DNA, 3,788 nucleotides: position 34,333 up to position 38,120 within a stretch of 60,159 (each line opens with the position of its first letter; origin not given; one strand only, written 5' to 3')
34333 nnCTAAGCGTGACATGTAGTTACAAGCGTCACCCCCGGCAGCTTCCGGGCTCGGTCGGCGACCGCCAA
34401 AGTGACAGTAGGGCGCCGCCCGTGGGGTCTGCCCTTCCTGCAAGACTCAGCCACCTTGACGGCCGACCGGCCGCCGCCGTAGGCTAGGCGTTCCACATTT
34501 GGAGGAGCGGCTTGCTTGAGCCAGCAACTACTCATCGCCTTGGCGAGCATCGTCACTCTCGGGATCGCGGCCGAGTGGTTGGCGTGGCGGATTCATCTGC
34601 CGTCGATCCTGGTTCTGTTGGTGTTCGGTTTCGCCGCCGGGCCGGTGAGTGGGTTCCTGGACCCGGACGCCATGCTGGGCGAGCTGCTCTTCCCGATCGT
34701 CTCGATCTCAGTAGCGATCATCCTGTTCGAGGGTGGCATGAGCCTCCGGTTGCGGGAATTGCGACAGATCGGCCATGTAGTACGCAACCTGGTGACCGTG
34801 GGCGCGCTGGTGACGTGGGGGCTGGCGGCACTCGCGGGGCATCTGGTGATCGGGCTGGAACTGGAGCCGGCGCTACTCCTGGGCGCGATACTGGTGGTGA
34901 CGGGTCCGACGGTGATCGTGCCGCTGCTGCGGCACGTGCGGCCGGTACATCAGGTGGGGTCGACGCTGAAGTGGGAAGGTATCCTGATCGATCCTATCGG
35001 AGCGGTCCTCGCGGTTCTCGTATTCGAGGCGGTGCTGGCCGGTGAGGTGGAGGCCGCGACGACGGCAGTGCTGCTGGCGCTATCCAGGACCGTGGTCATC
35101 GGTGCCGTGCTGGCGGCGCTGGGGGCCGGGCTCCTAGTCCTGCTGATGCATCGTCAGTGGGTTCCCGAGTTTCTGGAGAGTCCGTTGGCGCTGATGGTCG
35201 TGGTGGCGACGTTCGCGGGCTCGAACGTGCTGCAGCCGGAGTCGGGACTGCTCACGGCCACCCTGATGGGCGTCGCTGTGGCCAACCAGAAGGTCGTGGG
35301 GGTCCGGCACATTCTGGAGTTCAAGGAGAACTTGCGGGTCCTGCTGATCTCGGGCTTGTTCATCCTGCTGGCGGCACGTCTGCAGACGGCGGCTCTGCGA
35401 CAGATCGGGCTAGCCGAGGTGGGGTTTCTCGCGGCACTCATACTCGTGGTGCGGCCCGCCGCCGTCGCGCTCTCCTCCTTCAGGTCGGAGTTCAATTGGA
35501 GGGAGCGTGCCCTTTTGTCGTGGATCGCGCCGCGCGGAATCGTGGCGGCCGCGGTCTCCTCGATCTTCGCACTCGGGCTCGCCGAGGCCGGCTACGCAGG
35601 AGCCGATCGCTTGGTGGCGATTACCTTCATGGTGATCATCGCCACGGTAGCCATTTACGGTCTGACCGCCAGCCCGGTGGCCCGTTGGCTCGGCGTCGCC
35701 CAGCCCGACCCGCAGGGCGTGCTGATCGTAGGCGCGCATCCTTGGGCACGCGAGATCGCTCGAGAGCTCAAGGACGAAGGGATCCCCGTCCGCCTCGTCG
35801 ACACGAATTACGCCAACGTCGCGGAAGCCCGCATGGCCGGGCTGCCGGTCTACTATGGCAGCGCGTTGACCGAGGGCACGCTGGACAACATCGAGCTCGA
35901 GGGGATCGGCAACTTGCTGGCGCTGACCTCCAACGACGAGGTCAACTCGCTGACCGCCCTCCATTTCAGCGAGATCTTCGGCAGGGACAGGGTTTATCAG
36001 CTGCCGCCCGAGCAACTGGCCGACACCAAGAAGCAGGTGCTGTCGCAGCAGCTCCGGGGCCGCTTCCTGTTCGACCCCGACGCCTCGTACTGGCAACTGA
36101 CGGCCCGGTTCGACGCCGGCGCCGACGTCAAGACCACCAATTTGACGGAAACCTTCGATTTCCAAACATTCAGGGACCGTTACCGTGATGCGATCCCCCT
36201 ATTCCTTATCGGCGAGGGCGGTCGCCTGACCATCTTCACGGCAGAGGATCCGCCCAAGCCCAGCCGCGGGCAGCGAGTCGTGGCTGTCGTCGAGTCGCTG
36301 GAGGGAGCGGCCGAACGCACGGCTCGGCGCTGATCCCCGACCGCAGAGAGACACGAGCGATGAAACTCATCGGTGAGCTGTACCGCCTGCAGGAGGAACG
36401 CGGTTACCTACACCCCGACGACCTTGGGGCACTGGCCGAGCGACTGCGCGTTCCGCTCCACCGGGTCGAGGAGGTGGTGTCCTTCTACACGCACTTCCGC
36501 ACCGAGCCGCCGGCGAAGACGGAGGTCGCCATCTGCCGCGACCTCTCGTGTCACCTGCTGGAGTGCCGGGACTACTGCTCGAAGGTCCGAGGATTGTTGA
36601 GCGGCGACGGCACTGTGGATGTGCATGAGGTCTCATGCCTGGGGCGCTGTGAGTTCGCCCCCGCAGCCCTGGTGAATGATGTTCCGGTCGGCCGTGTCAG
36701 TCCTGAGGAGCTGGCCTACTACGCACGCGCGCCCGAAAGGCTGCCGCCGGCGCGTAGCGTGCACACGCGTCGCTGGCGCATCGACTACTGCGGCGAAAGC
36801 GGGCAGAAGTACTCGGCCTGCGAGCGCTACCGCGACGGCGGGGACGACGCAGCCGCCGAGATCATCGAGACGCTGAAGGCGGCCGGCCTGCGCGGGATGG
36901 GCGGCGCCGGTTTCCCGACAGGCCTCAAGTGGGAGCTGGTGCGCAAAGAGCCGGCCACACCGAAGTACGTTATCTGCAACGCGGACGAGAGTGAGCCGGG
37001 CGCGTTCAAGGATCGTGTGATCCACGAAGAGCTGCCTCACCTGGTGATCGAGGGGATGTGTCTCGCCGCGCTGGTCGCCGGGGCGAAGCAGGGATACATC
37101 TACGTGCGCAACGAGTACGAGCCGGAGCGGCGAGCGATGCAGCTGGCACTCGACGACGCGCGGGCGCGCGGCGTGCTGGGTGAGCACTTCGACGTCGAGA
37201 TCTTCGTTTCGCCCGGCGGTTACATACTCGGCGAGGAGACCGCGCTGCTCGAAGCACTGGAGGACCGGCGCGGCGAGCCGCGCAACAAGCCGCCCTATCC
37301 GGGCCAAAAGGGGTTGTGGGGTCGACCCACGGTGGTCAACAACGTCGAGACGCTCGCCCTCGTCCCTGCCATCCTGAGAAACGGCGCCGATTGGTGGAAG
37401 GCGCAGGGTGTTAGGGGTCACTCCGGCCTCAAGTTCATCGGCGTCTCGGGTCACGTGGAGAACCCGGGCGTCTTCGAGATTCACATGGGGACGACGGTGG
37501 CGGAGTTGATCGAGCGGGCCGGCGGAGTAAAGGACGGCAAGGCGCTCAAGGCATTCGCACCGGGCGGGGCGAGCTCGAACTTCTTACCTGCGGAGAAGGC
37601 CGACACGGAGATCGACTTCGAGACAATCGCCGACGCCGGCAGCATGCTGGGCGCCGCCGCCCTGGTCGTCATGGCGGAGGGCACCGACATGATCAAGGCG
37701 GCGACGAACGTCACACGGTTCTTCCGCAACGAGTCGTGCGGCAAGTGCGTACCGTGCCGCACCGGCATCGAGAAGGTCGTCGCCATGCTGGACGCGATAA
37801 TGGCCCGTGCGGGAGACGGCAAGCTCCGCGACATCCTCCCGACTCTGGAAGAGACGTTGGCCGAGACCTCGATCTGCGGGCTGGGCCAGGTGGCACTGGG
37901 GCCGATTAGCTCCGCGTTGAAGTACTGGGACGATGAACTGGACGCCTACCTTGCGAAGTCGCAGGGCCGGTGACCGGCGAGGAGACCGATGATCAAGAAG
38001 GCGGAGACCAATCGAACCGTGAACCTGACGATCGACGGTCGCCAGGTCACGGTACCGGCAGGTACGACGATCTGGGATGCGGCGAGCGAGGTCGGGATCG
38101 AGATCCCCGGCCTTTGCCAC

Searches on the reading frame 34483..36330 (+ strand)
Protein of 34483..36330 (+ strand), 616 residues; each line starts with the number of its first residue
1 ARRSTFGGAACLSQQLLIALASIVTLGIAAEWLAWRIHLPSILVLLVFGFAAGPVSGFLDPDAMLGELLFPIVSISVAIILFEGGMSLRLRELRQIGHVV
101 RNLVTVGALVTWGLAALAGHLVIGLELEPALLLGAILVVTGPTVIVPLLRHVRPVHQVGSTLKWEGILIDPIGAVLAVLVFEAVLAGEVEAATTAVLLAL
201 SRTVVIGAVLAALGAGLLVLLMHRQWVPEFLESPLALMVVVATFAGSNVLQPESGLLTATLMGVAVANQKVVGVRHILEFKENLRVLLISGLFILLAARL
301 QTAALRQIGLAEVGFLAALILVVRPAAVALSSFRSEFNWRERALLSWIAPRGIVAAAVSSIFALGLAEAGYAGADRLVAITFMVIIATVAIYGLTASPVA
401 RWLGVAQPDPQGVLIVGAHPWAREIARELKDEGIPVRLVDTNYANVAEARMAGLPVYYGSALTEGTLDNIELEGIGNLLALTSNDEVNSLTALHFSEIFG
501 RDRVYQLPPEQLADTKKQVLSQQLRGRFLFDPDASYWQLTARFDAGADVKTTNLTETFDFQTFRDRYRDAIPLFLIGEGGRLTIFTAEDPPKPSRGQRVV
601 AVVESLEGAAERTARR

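Call 9: search_protein_families(library=pfam, proteins=[window:34483-36330:+], max_evalue=0.00001)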
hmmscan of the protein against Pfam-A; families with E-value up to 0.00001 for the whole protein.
window:34483-36330:+ (616 aa): 2 families
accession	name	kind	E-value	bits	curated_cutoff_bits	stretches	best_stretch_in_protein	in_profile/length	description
PF00999.27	Na_H_Exchanger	-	5.8e-32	111.4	26.2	1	29-402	9-375/375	Sodium/hydrogen exchanger, transmembrane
PF02254.24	TrkA_N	-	2.4e-12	47.7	23.8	1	413-503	1-91/116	TrkA-N domain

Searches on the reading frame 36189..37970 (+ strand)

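Call 9: search_protein_families(library=pfam, proteins=[window:36189-37970:+], max_evalue=0.00001)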
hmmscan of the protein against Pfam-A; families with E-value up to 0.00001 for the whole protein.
window:36189-37970:+ (594 aa): 5 families
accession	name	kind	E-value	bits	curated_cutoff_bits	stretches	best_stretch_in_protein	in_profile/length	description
PF01512.22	Complex1_51K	-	6.2e-45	153.2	31.2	1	230-393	2-149/150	Nuo51 FMN-binding domain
PF01257.25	2Fe-2S_thioredx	-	7.4e-26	91.2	24.8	1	52-175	7-137/145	Thioredoxin-like [2Fe-2S] ferredoxin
PF10589.14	NADH_4Fe-4S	-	1.2e-21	76.8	23.5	1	504-586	2-84/85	NADH-ubiquinone oxidoreductase-F iron-sulfur binding region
PF10531.15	SLBB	-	1.3e-11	44.6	27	1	417-455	2-40/55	SLBB domain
PF22461.2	SLBB_2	-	1.2e-09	38.6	27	1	418-478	4-66/79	SLBB domain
